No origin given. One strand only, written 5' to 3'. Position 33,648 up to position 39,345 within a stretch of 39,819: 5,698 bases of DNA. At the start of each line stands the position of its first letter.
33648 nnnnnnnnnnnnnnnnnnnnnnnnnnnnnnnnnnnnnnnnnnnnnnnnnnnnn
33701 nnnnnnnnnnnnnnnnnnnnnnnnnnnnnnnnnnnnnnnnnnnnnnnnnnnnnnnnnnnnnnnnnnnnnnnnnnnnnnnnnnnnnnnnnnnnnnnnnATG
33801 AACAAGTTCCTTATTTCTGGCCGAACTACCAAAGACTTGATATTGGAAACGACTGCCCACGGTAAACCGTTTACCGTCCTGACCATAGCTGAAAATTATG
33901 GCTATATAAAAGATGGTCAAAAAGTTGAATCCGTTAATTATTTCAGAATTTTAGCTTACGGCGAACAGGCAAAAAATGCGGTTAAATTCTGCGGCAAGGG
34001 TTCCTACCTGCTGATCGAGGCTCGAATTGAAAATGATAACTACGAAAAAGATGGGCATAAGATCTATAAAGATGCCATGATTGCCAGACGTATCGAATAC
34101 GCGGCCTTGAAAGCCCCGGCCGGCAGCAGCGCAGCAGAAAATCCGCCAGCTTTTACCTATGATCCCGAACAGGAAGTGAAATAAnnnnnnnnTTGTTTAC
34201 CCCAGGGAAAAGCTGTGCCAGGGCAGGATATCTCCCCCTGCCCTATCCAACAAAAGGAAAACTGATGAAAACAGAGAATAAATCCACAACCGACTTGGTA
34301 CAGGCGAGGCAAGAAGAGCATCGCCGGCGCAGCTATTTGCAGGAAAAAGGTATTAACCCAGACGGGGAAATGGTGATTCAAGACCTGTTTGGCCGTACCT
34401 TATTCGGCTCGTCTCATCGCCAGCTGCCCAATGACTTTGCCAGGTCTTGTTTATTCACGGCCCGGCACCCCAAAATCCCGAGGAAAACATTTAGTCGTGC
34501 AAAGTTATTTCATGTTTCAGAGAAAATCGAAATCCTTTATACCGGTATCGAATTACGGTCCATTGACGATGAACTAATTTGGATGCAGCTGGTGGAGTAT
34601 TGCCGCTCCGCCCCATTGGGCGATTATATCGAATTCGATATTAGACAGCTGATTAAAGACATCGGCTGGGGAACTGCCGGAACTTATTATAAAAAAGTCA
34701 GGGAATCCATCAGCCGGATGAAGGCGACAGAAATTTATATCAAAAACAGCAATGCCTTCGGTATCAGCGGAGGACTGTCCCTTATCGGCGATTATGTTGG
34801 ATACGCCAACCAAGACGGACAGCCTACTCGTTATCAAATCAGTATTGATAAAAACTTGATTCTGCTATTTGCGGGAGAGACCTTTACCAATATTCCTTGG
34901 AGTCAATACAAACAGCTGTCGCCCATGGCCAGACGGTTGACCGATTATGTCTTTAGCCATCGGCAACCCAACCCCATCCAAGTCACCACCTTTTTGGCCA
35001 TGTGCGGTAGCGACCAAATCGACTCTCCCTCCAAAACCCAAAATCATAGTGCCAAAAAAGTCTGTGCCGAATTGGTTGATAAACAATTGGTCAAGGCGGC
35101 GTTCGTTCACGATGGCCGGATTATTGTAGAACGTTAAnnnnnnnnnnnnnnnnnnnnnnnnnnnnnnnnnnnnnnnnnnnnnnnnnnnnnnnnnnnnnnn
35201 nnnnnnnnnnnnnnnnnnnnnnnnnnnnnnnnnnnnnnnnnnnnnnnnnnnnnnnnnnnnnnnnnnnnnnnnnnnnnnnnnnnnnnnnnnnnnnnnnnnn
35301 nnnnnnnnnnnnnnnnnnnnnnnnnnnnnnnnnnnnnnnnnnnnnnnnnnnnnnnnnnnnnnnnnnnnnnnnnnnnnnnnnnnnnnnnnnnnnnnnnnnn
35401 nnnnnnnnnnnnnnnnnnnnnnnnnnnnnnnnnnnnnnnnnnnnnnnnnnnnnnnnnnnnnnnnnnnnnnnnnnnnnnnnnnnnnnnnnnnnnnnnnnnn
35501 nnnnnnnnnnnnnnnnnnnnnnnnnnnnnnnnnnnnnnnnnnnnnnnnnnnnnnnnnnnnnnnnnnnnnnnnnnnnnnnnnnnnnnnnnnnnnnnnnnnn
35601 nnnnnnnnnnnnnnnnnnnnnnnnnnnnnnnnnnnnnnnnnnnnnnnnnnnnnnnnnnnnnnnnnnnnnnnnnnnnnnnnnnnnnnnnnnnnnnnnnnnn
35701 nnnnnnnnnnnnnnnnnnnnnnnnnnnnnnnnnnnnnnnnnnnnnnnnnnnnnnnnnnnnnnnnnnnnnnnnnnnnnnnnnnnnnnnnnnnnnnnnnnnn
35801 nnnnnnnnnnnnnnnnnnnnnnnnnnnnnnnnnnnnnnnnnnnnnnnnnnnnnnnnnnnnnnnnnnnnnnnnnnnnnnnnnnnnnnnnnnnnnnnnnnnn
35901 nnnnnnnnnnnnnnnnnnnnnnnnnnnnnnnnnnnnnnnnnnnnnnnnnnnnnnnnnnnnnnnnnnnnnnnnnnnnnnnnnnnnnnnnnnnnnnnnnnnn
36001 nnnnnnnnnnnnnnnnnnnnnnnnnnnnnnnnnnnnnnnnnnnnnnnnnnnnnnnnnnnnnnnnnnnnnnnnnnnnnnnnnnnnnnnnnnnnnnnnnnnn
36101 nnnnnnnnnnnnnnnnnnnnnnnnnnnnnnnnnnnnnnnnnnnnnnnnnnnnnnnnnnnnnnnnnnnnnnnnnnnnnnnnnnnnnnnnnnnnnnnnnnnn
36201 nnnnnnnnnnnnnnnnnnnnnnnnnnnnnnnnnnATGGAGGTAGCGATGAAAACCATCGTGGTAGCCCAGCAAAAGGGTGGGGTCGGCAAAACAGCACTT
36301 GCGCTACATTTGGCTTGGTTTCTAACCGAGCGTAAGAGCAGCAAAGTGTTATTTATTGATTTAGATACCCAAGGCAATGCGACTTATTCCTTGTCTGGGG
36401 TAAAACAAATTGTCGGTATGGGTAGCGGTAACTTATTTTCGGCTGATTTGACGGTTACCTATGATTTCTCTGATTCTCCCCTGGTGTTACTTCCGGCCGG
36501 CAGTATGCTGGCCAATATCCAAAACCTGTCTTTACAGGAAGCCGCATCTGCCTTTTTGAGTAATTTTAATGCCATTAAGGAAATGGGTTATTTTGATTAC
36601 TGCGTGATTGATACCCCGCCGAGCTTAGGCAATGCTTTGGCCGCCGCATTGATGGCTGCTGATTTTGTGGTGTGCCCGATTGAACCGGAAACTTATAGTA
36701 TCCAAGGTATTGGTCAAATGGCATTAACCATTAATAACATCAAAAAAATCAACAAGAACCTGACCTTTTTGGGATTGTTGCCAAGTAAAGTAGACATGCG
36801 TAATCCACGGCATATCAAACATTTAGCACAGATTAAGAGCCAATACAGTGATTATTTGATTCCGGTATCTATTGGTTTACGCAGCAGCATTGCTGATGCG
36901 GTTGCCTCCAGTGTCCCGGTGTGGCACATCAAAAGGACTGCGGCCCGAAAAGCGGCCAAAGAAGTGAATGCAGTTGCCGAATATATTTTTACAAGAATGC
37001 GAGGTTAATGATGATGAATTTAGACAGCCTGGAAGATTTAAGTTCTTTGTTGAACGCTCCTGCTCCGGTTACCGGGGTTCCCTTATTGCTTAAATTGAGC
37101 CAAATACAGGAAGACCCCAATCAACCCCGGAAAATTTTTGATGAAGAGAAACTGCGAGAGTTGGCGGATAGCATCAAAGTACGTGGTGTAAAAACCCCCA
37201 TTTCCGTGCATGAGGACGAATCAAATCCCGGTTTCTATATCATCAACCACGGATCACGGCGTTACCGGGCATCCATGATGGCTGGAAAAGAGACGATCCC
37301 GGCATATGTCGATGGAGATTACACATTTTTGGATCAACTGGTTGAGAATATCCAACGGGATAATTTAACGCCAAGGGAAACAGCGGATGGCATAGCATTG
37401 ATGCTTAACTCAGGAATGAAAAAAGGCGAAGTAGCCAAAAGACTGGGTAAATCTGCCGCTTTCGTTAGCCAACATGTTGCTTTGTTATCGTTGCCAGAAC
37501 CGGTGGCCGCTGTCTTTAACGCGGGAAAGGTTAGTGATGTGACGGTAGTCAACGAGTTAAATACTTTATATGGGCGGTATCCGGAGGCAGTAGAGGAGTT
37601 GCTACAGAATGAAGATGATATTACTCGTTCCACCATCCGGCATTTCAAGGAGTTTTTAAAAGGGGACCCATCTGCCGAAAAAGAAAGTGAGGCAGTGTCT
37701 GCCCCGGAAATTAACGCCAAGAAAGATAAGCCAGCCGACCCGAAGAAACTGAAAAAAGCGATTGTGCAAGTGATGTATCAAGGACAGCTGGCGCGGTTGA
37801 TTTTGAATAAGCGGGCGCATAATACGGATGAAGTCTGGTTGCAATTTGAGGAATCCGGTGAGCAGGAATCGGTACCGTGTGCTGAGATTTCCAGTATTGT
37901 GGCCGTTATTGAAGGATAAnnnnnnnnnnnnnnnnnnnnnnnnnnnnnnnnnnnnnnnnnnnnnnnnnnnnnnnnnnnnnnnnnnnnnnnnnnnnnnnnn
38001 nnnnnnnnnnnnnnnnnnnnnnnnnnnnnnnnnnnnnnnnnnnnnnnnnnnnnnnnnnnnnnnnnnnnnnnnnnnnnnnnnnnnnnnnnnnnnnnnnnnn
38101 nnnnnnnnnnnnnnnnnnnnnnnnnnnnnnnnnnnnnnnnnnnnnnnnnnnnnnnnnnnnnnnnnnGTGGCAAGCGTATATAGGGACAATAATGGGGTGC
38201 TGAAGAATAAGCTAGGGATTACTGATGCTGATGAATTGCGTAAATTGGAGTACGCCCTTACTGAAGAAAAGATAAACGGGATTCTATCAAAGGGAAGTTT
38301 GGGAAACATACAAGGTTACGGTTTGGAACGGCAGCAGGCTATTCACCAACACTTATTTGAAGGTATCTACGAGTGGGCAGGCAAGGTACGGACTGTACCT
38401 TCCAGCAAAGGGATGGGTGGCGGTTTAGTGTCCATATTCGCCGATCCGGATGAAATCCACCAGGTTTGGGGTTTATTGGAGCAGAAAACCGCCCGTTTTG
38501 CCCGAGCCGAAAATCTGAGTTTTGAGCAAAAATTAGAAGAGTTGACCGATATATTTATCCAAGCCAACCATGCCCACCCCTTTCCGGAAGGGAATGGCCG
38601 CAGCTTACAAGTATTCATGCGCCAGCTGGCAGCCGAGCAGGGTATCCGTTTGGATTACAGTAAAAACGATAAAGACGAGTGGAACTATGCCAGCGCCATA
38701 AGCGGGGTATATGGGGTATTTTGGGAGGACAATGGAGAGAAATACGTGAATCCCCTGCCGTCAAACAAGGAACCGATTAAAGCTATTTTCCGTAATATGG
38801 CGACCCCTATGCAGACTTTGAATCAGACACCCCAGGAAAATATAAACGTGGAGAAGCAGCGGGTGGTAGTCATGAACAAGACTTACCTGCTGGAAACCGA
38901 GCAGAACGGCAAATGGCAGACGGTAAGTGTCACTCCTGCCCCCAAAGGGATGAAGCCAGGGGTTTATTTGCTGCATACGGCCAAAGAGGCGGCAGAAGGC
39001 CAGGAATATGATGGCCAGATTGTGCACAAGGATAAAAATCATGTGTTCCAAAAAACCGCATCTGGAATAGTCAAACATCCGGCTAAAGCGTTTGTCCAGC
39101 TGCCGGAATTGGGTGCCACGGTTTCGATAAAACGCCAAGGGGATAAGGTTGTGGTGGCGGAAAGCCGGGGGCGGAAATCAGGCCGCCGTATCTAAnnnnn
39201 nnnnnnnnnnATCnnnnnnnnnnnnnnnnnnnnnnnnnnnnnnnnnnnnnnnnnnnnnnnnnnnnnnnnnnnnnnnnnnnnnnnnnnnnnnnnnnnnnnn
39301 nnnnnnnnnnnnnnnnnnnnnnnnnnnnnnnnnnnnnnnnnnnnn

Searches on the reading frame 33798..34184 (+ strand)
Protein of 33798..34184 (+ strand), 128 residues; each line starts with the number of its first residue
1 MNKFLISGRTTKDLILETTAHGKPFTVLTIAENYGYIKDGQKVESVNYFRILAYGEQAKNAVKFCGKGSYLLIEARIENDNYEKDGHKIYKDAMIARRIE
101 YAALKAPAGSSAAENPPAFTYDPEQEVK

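Call 49: search_protein_families(library=pfam, proteins=[window:33798-34184:+])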
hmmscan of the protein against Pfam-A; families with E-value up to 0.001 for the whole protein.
window:33798-34184:+ (128 aa): 1 family
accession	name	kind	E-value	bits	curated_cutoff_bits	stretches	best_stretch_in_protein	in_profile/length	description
PF00436.31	SSB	-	1.2e-14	54.6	26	1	1-100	1-102/104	Single-strand binding protein family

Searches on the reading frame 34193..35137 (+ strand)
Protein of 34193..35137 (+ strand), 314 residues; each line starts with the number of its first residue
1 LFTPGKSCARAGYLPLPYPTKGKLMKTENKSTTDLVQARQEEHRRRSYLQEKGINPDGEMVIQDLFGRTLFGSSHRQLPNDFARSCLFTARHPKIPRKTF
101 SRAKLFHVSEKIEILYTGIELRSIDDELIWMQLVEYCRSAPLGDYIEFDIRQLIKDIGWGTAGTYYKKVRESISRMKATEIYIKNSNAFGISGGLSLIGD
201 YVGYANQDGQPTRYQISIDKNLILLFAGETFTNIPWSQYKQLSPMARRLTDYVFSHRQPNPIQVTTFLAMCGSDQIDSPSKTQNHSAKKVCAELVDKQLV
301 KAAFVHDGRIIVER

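Call 49: search_protein_families(library=pfam, proteins=[window:34193-35137:+])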
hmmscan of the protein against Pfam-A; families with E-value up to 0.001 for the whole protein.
window:34193-35137:+ (314 aa): 2 families
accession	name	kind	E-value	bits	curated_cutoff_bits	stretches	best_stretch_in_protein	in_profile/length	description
PF07042.17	TrfA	-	7.9e-59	199.5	22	1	64-310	35-278/282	TrfA protein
PF10134.15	RPA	-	0.00054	20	27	1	133-223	57-149/228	Replication initiator protein A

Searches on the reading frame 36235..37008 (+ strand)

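Call 49: search_protein_families(library=pfam, proteins=[window:36235-37008:+])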
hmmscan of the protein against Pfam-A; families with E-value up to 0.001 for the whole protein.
window:36235-37008:+ (257 aa): 5 families
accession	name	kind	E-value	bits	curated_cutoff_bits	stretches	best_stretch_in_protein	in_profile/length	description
PF13614.12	AAA_31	-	4.4e-35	121.7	27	1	5-177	1-176/177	AAA domain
PF01656.29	CbiA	-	1.3e-17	64.3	25.4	1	8-228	1-124/125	CobQ/CobB/MinD/ParA nucleotide binding domain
PF10609.15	ParA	-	2e-09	37.7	27.1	1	6-134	4-126/246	NUBPL iron-transfer P-loop NTPase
PF09140.17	MipZ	-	1.5e-08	34.7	20.7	1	7-47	2-41/262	ATPase MipZ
PF06564.18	CBP_BcsQ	-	9.6e-08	32.3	21.3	1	5-249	1-231/234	Cellulose biosynthesis protein BcsQ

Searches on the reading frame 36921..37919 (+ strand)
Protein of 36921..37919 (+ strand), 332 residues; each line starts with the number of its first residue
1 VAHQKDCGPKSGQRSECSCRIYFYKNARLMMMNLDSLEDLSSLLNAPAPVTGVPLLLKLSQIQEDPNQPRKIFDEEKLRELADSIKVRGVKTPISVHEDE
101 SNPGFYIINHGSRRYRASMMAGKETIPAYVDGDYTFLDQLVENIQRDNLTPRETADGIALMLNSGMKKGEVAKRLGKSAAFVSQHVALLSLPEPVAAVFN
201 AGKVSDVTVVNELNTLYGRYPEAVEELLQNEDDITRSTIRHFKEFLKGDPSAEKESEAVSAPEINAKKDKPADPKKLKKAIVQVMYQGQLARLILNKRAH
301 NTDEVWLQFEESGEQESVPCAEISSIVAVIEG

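Call 49: search_protein_families(library=pfam, proteins=[window:36921-37919:+])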
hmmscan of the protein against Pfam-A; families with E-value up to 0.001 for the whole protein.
window:36921-37919:+ (332 aa): 4 families
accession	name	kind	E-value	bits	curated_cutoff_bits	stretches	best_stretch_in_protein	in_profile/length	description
PF02195.25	ParB_N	-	2.3e-17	63.2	26.3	1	57-145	6-95/95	ParB N-terminal domain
PF08535.16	KorB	-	4.8e-14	52.5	22.3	1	163-246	1-86/89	KorB domain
PF06613.17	KorB_C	-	2.5e-10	40.5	25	1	273-332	1-59/59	KorB C-terminal beta-barrel domain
PF17762.8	HTH_ParB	-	3.2e-07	30.9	22.6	1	148-205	2-60/102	ParB HTH domain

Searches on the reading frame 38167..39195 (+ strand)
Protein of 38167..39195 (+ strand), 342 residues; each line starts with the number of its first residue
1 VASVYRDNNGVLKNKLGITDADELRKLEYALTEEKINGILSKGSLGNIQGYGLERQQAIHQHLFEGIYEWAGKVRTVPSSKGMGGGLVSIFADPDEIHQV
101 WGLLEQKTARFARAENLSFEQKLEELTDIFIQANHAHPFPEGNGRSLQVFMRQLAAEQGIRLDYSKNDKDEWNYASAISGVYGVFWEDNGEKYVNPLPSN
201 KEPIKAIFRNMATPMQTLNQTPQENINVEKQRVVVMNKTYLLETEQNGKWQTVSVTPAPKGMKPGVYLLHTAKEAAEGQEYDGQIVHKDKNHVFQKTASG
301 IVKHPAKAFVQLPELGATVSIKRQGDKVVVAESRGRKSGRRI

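Call 49: search_protein_families(library=pfam, proteins=[window:38167-39195:+])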
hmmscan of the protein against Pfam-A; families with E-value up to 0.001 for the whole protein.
window:38167-39195:+ (342 aa): 2 families
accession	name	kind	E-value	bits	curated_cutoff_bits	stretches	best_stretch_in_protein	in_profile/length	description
PF18790.7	KfrB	-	2.3e-11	43.9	25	1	281-330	2-53/54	KfrB Domain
PF02661.23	Fic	-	3.3e-10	41.1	24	1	57-153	8-91/93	Fic/DOC family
